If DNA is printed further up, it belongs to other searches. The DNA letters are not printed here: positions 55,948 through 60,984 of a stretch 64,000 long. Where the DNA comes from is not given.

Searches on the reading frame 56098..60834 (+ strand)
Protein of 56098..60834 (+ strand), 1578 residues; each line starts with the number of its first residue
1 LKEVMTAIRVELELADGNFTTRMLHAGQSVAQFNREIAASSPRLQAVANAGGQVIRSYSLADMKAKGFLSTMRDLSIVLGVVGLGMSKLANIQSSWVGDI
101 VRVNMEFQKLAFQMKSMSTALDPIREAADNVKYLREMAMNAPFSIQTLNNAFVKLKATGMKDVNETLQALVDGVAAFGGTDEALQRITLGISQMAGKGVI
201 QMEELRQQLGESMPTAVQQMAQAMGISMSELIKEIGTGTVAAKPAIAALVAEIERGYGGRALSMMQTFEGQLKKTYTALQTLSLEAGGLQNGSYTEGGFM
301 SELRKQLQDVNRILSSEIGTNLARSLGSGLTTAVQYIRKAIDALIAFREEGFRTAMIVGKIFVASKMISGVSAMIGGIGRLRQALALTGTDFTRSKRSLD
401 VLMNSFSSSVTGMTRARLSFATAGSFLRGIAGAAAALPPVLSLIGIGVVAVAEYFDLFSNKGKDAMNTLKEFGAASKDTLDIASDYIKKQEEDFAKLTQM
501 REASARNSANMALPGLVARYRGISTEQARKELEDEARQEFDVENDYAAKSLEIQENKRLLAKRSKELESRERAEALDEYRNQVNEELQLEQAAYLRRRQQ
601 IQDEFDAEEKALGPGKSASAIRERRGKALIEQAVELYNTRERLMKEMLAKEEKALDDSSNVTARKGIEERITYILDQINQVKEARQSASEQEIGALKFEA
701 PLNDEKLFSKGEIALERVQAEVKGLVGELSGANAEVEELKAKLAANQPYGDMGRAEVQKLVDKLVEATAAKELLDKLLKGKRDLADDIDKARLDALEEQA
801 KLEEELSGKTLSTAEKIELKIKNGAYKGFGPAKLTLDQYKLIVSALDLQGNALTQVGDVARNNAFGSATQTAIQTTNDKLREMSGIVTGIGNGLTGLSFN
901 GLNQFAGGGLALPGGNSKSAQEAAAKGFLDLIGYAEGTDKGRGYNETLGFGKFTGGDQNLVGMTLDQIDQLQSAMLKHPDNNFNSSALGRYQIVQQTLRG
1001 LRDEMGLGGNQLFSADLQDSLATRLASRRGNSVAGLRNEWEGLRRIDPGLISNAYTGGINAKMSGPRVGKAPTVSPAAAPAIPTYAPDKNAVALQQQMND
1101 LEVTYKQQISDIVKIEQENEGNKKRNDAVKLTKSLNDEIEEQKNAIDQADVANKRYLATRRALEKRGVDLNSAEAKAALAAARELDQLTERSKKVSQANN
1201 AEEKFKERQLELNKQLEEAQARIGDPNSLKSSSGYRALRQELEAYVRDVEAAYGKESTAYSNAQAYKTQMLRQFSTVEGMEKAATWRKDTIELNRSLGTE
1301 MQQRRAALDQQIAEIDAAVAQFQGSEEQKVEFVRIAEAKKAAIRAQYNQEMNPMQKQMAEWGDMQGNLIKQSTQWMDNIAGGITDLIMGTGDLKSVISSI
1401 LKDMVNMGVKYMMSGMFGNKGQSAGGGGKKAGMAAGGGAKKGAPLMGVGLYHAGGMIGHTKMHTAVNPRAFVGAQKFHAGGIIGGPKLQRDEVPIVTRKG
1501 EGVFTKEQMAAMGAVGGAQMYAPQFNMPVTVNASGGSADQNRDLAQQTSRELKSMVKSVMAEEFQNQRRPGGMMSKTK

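Call 12: search_protein_families(library=phrogs, proteins=[window:56098-60834:+], max_evalue=0.001)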
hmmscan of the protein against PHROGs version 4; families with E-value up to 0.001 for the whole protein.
window:56098-60834:+ (1578 aa): 12 families
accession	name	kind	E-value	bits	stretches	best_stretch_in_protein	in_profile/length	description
phrog_1768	-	lysis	4.7e-225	751.4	2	23-905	1-869/1577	endolysin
phrog_1292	-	tail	8.3e-67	226.8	1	63-683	231-766/1523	tail length tape measure protein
phrog_2335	-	tail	8.9e-30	104.4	2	22-813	416-1159/1536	tail length tape measure protein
phrog_339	-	tail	1.3e-19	71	1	967-1577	514-1118/1123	tail length tape measure protein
phrog_1716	-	tail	1.7e-15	57.6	1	1098-1577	489-928/943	tail length tape measure protein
phrog_430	-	tail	9.6e-14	51.7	1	848-1044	469-632/868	baseplate hub subunit and tail lysozyme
phrog_9807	-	tail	2.6e-13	49.3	1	104-344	335-585/1972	tail length tape measure protein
phrog_12798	-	tail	6.1e-12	45.6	1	66-274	42-234/1031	tail length tape measure protein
phrog_24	-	tail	1.5e-11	44.2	1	1095-1576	564-1053/1151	tail length tape measure protein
phrog_18891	-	tail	1.5e-11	43.9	1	68-315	239-485/1191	tail length tape measure protein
phrog_16017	-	unknown function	1e-10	41.2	1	99-694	251-717/1234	-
phrog_5255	-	tail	1.4e-08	35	1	59-339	283-559/800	tail length tape measure protein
